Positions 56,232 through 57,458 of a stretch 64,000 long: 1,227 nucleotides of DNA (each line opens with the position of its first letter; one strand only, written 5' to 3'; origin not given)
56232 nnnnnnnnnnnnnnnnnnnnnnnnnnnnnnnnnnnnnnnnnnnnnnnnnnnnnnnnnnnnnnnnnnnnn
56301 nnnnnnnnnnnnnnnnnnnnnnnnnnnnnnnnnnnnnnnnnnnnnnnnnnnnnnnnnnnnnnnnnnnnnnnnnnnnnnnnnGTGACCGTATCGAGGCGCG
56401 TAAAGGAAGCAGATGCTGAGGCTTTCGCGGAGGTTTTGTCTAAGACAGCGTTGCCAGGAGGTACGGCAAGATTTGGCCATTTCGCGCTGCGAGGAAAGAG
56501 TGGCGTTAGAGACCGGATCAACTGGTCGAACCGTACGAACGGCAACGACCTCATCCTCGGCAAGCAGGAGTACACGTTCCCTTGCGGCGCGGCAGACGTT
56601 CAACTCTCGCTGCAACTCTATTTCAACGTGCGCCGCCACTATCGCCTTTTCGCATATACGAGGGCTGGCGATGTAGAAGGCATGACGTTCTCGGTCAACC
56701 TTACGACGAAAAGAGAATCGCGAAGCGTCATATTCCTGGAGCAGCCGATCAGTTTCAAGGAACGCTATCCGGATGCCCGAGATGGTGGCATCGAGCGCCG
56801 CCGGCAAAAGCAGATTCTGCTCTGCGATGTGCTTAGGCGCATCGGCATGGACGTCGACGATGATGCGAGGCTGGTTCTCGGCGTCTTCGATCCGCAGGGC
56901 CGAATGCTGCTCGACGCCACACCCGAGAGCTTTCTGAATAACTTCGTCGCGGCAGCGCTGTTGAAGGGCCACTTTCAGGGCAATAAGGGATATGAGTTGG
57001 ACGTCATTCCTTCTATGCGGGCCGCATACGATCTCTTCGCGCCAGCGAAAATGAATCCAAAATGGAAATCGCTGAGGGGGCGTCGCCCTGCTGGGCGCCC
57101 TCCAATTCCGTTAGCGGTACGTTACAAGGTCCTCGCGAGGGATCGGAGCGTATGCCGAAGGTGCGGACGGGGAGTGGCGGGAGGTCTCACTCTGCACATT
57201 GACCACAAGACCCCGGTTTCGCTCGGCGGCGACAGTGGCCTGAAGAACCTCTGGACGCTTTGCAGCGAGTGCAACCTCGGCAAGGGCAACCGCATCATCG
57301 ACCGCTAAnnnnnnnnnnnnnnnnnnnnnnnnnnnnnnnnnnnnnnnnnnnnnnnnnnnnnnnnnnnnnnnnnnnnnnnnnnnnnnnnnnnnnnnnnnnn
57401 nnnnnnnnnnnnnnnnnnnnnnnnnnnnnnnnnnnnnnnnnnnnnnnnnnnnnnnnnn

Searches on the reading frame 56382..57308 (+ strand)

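Call 71: search_protein_families(library=pfam, proteins=[window:56382-57308:+], max_evalue=0.001)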
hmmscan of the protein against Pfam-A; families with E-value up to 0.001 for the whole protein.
window:56382-57308:+ (308 aa): 2 families
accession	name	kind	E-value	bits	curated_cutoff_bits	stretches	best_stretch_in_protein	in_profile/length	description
PF01844.29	HNH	-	7.3e-11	42.5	21.4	1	258-304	1-47/47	HNH endonuclease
PF14279.12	HNH_5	-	2.7e-07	30.9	27.5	1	258-305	1-47/56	HNH endonuclease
